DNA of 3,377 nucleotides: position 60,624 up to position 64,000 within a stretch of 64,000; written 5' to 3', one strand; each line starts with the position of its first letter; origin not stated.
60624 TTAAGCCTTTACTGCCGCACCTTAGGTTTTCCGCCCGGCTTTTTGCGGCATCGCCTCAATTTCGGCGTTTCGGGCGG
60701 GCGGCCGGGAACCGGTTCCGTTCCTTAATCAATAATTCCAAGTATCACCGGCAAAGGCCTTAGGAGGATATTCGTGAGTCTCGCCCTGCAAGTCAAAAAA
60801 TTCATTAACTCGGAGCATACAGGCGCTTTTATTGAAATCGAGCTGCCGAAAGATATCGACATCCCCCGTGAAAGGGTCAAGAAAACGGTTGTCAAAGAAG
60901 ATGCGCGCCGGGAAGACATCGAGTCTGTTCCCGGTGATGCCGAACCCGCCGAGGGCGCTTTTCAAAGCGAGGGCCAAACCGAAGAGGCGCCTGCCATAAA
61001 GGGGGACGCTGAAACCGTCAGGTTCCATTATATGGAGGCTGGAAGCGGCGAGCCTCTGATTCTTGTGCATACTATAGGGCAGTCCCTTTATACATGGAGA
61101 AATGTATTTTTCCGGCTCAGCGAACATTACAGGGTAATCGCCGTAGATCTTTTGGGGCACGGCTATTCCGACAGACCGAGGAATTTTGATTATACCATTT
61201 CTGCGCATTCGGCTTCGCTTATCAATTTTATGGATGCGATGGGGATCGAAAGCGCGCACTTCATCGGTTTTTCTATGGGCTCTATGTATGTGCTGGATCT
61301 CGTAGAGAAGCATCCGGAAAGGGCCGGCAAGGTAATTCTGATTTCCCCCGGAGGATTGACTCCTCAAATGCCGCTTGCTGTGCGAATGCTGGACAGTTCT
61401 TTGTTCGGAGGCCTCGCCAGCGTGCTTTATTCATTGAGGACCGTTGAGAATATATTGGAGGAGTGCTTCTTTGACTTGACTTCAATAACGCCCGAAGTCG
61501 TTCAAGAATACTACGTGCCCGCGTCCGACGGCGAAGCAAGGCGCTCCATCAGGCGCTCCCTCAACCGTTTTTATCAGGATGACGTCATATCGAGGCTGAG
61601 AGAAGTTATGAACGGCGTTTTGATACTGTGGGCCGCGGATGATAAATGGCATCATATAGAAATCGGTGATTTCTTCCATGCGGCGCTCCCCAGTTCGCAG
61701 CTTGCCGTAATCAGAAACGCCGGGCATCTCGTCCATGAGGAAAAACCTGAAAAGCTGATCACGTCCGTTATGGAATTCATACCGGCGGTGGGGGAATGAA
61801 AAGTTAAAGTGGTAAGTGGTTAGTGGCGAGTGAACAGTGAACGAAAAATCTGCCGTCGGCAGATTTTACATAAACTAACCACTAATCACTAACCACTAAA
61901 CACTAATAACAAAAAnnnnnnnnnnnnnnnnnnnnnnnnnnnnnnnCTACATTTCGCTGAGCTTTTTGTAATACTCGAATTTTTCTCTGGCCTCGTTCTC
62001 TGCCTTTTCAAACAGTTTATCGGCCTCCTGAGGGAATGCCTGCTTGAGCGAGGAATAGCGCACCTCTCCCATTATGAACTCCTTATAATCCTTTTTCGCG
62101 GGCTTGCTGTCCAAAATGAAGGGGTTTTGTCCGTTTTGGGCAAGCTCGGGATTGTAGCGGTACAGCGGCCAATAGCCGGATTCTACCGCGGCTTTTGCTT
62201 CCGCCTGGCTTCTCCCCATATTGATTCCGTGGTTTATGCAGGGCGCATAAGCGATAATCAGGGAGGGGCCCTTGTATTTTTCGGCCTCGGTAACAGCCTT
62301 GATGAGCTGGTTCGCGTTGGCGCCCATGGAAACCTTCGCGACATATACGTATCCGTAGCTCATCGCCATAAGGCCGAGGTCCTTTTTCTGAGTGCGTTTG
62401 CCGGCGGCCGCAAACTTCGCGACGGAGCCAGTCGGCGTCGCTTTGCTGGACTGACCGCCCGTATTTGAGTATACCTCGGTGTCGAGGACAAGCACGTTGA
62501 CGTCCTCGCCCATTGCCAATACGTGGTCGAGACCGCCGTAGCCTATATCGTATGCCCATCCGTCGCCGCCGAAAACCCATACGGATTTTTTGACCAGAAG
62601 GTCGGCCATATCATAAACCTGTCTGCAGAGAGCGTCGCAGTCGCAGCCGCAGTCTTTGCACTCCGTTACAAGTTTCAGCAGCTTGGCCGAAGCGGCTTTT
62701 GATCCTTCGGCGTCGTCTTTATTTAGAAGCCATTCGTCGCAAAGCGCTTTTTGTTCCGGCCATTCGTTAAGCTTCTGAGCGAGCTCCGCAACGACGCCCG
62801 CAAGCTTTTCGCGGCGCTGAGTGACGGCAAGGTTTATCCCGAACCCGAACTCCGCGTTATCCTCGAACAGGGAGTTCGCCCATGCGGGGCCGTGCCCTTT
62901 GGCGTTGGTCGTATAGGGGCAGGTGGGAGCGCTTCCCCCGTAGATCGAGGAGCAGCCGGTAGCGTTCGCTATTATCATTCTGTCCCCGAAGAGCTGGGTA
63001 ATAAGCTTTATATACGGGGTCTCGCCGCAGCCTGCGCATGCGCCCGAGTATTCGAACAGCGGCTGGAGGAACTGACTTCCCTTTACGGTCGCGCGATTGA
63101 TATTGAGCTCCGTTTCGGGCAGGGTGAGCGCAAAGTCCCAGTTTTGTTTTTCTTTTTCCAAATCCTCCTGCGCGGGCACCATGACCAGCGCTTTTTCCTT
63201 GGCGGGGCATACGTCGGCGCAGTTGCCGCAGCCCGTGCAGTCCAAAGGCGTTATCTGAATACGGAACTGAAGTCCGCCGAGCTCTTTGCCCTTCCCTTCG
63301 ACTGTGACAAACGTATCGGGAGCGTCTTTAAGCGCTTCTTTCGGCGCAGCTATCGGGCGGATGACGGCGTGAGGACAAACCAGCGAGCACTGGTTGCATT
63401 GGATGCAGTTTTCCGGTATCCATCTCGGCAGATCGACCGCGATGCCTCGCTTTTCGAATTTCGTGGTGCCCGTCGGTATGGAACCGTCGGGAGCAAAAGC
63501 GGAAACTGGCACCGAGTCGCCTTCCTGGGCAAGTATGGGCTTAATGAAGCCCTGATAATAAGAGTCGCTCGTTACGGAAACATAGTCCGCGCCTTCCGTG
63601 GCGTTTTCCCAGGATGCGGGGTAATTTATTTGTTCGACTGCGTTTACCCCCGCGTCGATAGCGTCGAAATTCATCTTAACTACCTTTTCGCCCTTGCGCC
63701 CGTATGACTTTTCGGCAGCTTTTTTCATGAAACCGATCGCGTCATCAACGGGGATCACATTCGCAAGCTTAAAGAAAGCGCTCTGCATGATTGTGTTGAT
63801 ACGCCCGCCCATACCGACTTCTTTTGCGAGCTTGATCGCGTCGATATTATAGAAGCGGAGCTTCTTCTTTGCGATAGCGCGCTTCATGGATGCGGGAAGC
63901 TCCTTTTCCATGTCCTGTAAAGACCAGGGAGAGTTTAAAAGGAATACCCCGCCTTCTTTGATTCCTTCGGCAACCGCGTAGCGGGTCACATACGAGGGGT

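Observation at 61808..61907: Dispersed intergenic element family: five 7-nt NAG-spaced repeats, a small hairpin, and five inverted repeats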

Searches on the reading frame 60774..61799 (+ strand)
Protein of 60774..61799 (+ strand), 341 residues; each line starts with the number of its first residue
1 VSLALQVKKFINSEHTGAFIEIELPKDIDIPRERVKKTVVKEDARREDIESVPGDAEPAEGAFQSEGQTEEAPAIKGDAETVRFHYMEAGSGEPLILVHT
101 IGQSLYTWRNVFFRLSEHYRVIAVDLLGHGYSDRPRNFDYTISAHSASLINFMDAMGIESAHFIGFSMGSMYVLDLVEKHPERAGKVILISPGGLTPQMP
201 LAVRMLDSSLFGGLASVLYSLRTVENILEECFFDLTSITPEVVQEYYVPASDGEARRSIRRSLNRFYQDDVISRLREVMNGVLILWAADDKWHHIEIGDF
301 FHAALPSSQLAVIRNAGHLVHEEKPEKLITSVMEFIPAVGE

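Call 12: find_encoding_contigs(protein=window:60774-61799:+, flank=10000, max_places=6)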
Protein window:60774-61799:+ (341 aa): 2 contigs read that carry it; 2 places shown.
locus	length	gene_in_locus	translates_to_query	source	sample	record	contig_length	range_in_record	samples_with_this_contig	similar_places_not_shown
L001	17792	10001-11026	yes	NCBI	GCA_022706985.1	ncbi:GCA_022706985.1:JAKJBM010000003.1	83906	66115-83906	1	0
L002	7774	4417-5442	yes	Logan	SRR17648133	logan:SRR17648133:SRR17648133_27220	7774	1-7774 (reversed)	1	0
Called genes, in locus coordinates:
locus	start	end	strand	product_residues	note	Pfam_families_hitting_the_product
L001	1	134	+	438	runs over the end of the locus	PF11638:DnaA_N, PF00308:Bac_DnaA, PF01695:IstB_IS21 (weak), PF00004:AAA (faint), PF08299:Bac_DnaA_C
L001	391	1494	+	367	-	PF00712:DNA_pol3_beta, PF02767:DNA_pol3_beta_2, PF02768:DNA_pol3_beta_3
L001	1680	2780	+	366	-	PF02463:SMC_N, PF13175:AAA_15 (weak), PF13476:AAA_23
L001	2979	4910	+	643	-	PF02518:HATPase_c, PF00204:DNA_gyraseB, PF01751:Toprim, PF00986:DNA_gyraseB_C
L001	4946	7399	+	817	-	PF00521:DNA_topoisoIV, PF03989:DNA_gyraseA_C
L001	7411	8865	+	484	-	PF01743:PolyA_pol, PF12627:PolyA_pol_RNAbd, PF01966:HD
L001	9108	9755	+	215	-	PF07722:Peptidase_C26, PF00117:GATase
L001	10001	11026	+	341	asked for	PF00561:Abhydrolase_1, PF12146:Hydrolase_4, PF12697:Abhydrolase_6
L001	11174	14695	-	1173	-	PF01855:POR_N, PF17147:PFOR_II, PF01558:POR, PF10371:EKR, PF12838:Fer4_7, PF13183:Fer4_8 (weak), PF13187:Fer4_9, PF02775:TPP_enzyme_C, +5 more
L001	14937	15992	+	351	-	PF00155:Aminotran_1_2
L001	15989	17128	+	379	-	PF07501:G5, PF01551:Peptidase_M23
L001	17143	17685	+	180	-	PF13302:Acetyltransf_3, PF13420:Acetyltransf_4, PF13673:Acetyltransf_10, PF00583:Acetyltransf_1, PF13523:Acetyltransf_8 (faint), PF13508:Acetyltransf_7, PF08445:FR47 (weak)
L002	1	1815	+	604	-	?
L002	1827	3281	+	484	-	PF01743:PolyA_pol, PF12627:PolyA_pol_RNAbd, PF01966:HD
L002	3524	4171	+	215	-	PF07722:Peptidase_C26, PF00117:GATase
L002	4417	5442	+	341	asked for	PF00561:Abhydrolase_1, PF12146:Hydrolase_4, PF12697:Abhydrolase_6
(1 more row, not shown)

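Call 13: search_protein_families(library=pfam, proteins=[window:60774-61799:+])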
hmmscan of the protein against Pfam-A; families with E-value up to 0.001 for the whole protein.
window:60774-61799:+ (341 aa): 3 families
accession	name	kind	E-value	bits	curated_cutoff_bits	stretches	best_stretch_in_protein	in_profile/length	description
PF00561.26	Abhydrolase_1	-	1.9e-31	110.1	25.8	1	94-325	2-245/245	alpha/beta hydrolase fold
PF12697.13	Abhydrolase_6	-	4.1e-21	77.1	26.3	1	95-328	1-214/217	Alpha/beta hydrolase family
PF12146.15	Hydrolase_4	-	7.4e-11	42.2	27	1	96-324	8-238/239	Serine aminopeptidase, S33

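Call 29: find_homologous_proteins(query=window:60774-61799:+, max_evalue=1e-40)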
Query window:60774-61799:+ (341 aa): 245 proteins with E <= 1e-40 among 2426 candidates; the best 120 are listed.
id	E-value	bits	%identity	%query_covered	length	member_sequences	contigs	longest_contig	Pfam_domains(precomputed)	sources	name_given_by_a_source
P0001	2.6e-224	762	100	100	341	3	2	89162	PF12697.14,PF00561.27,PF12146.16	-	-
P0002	1.0e-161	556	73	99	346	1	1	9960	PF12697.14,PF00561.27,PF12146.16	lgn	-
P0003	4.0e-160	551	72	99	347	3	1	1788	PF12697.14,PF00561.27,PF12146.16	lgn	-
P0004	5.7e-160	550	72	99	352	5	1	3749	PF12697.14,PF00561.27,PF12146.16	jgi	jgi:pimeloyl-ACP methyl ester carboxylesterase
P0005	3.7e-119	416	56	99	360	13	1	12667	PF12697.14,PF00561.27,PF12146.16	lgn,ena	-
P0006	3.0e-116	406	54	99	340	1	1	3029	PF12697.14,PF03096.21,PF00561.27,PF12146.16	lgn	-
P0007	1.3e-115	404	55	99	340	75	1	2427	PF12697.14,PF03096.21,PF00561.27,PF12146.16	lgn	-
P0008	1.5e-115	404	54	99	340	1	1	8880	PF12697.14,PF03096.21,PF00561.27,PF12146.16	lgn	-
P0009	3.8e-115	403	54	99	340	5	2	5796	PF12697.14,PF03096.21,PF00561.27,PF12146.16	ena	-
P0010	6.8e-115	402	54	99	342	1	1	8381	PF12697.14,PF03096.21,PF00561.27,PF12146.16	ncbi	-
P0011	1.2e-114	401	55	99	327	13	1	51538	PF12697.14,PF03096.21,PF00561.27,PF12146.16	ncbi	-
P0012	1.9e-114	401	54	99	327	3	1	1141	PF12697.14,PF03096.21,PF00561.27,PF12146.16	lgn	-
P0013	2.1e-114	400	53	99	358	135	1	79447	PF12697.14,PF03096.21,PF00561.27,PF12146.16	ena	-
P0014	1.9e-113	397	54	99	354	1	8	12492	PF12697.14,PF00561.27,PF12146.16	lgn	-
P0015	3.2e-112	393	53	99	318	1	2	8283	PF12697.14,PF03096.21,PF00561.27,PF12146.16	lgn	-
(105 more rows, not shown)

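Call 44: find_encoding_contigs(protein=P0002, flank=6000, max_places=3)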
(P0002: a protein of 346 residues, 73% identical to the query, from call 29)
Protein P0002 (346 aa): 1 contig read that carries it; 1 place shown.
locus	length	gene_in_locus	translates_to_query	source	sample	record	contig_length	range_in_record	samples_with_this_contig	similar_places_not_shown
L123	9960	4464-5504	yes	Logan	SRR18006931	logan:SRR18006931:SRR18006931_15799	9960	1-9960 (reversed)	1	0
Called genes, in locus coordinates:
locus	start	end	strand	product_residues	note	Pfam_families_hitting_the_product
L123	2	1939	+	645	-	?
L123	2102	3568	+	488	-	PF01743:PolyA_pol, PF12627:PolyA_pol_RNAbd (weak), PF01966:HD, PF13735:tRNA_NucTran2_2 (weak)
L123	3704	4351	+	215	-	PF07722:Peptidase_C26, PF00117:GATase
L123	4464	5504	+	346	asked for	PF00561:Abhydrolase_1, PF12146:Hydrolase_4, PF12697:Abhydrolase_6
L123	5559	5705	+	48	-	-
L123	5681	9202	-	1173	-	PF01855:POR_N, PF17147:PFOR_II, PF01558:POR, PF10371:EKR, PF12838:Fer4_7, PF13183:Fer4_8 (weak), PF22338:Pyruv_OxRed_insertion, PF02775:TPP_enzyme_C, +5 more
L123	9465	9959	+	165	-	?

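Call 45: find_encoding_contigs(protein=P0004, flank=4000, max_places=3)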
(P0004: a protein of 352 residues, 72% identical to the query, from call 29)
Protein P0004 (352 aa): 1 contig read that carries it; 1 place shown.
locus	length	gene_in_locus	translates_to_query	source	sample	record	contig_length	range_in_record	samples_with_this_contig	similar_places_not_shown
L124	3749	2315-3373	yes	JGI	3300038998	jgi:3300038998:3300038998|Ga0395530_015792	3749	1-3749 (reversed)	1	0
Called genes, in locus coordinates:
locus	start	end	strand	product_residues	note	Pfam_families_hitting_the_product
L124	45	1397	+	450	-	PF01743:PolyA_pol, PF12627:PolyA_pol_RNAbd, PF01966:HD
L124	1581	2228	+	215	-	PF07722:Peptidase_C26, PF00117:GATase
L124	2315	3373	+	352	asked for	PF00561:Abhydrolase_1, PF12146:Hydrolase_4, PF12697:Abhydrolase_6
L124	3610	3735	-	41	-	-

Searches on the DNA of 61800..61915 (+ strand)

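Call 80: search_dna_similar(query=window:61800-61915:+, collection=plasmids, mode=distant, max_evalue=0.01, max_rows=15)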
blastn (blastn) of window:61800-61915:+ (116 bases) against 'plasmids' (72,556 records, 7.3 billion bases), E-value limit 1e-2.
Records with a match: 3; places in all: 43; records where one place covers at least 80% of the query: 0.
Best place of each record, by identity: 90-95% 1; 80-90% 2.
By first word of the organism name: Vibrio 1; Bernardetia 1; Pseudoalteromonas 1.
By predicted mobility (MOB-suite, as given by PLSDB): non-mobilizable 3.
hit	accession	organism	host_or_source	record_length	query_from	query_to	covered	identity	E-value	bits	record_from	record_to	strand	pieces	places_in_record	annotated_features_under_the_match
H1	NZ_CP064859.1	Vibrio europaeus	shellfish hatchery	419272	70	115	40%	83.3%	2e-3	49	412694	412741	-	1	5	none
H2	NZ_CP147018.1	Bernardetia sp. Wsw4-3y2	Red alga,Red algae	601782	75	115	35%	87.8%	2e-4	53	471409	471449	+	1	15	none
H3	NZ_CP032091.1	Pseudoalteromonas donghaensis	cell culture,seawater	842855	75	107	28%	93.9%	2e-4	52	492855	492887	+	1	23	none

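Call 81: search_dna_similar(query=window:61800-61915:+, collection=phages, mode=distant, max_evalue=0.01, max_rows=15)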
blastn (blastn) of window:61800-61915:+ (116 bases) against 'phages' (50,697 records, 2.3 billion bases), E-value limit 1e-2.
Records with a match: 1; places in all: 1; records where one place covers at least 80% of the query: 0.
Best place of each record, by identity: 80-90% 1.
By first word of the organism name: Bacteriophage 1.
By host as written in the record: - 1.
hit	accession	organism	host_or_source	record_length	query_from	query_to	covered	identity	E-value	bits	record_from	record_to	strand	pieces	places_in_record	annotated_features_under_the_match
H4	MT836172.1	Bacteriophage sp.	human fecal samples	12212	75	108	29%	88.2%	8e-3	45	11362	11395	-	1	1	record has no annotation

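Call 82: get_annotated_region(hit=H3, flank=2500)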
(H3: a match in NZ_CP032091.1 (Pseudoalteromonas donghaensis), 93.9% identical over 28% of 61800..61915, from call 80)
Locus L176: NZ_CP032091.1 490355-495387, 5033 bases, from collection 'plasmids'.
description: Pseudoalteromonas donghaensis strain HJ51 plasmid unnamed1, complete sequence
organism: Pseudoalteromonas donghaensis (NCBI taxid 621376)
taxonomy: Bacteria; Pseudomonadota; Gammaproteobacteria; Alteromonadales; Pseudoalteromonadaceae; Pseudoalteromonas; Pseudoalteromonas donghaensis
host: -; source: cell culture,seawater; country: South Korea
typing (MOB-suite, as given by PLSDB): non-mobilizable
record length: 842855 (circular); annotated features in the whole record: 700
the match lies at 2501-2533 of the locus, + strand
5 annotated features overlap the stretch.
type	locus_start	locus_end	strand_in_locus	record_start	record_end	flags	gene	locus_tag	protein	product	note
CDS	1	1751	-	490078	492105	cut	-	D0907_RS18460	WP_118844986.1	S9 family peptidase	-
CDS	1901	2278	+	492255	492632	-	-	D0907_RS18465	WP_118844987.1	VOC family protein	-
CDS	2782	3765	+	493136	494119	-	-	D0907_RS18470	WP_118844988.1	WD40 repeat domain-containing protein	-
CDS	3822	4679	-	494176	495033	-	-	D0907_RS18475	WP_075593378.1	aminotransferase class IV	-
CDS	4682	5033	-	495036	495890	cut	-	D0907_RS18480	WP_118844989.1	glutamate cyclase domain-containing protein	-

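Call 83: get_annotated_region(hit=H2, flank=2500)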
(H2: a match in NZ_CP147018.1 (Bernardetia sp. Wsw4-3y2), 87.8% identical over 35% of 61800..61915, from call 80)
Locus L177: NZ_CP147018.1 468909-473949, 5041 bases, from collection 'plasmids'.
description: Bernardetia sp. Wsw4-3y2 plasmid plasmd1, complete sequence
organism: Bernardetia sp. Wsw4-3y2 (NCBI taxid 3127471)
taxonomy: Bacteria; Bacteroidota; Cytophagia; Cytophagales; Bernardetiaceae; Bernardetia; Bernardetia sp. Wsw4-3y2
host: -; source: Red alga,Red algae; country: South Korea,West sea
typing (MOB-suite, as given by PLSDB): non-mobilizable
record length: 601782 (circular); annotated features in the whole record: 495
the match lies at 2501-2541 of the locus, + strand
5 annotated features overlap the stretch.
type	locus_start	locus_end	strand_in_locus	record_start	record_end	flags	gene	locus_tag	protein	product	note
CDS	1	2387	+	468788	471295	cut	-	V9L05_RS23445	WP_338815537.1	TIR domain-containing protein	GO:0007165 - signal transduction [Evidence IEA]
CDS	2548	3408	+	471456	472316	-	-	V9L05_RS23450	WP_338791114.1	inositol monophosphatase family protein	GO:0006020 - inositol metabolic process [Evidence IEA]; GO:0046855 - obsolete inositol phosphate dephosphorylation ...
CDS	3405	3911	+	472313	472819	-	-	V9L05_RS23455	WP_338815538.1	hypothetical protein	-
CDS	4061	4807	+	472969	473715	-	fabG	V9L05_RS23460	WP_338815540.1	3-oxoacyl-[acyl-carrier-protein] reductase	GO:0006633 - fatty acid biosynthetic process [Evidence IEA]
CDS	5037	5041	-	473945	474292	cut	-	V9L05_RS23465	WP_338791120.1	heavy metal-associated domain-containing protein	-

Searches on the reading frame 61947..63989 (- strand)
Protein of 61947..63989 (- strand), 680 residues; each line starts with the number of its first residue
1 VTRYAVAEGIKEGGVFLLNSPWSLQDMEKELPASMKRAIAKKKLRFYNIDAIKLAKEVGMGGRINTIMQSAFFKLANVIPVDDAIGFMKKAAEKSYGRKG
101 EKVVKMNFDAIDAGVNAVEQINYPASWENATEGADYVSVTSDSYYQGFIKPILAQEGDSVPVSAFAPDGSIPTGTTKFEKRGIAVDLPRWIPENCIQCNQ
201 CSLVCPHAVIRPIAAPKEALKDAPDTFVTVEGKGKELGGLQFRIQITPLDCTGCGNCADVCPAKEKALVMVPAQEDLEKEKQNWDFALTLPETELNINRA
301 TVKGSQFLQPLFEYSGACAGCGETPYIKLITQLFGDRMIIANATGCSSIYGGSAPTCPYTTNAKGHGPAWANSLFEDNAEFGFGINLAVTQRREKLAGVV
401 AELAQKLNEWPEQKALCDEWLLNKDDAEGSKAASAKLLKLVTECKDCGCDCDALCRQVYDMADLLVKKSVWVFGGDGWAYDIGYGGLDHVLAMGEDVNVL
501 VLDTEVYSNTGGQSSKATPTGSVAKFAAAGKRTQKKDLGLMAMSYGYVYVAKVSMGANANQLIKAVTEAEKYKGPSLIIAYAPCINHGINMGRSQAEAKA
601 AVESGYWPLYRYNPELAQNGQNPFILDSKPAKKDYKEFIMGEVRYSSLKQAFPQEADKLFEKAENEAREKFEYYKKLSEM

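Call 13: search_protein_families(library=pfam, proteins=[window:61947-63989:-])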
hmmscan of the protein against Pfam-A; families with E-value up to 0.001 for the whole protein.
window:61947-63989:- (680 aa): 13 families
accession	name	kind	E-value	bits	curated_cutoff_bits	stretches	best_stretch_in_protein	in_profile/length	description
PF01558.24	POR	-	1.3e-16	61.7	27.4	1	5-115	71-172/173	Pyruvate ferredoxin/flavodoxin oxidoreductase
PF10371.14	EKR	-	6.4e-16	58.4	27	1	148-184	19-55/55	Domain of unknown function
PF02775.26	TPP_enzyme_C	-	1.3e-12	48.2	21.9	1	467-579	46-150/151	Thiamine pyrophosphate enzyme, C-terminal TPP binding domain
PF12838.12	Fer4_7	-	1.2e-09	39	27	1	194-263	1-50/52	4Fe-4S dicluster domain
PF13237.11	Fer4_10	-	1.1e-08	35.3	25.5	2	192-262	6-53/53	4Fe-4S dicluster domain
PF00037.32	Fer4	-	1e-07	31.9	21.1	2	189-211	2-24/24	4Fe-4S binding domain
PF13187.11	Fer4_9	-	2.5e-07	31.1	27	1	194-264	1-50/52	4Fe-4S dicluster domain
PF13183.11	Fer4_8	-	2.9e-07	31.4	27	1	193-264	3-67/68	4Fe-4S dicluster domain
PF12837.12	Fer4_6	-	5.7e-07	29.6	25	1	188-210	2-24/24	4Fe-4S binding domain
PF13484.11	Fer4_16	-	1.5e-05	26.1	30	1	194-263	1-65/66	4Fe-4S double cluster binding domain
PF14697.11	Fer4_21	-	0.00015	22.3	35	0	248-264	38-54/59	4Fe-4S dicluster domain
PF12797.12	Fer4_2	-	0.00042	20.5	24.5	0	250-263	9-22/22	4Fe-4S binding domain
PF13534.11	Fer4_17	-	0.00043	21.2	22.2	0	193-208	44-59/61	4Fe-4S dicluster domain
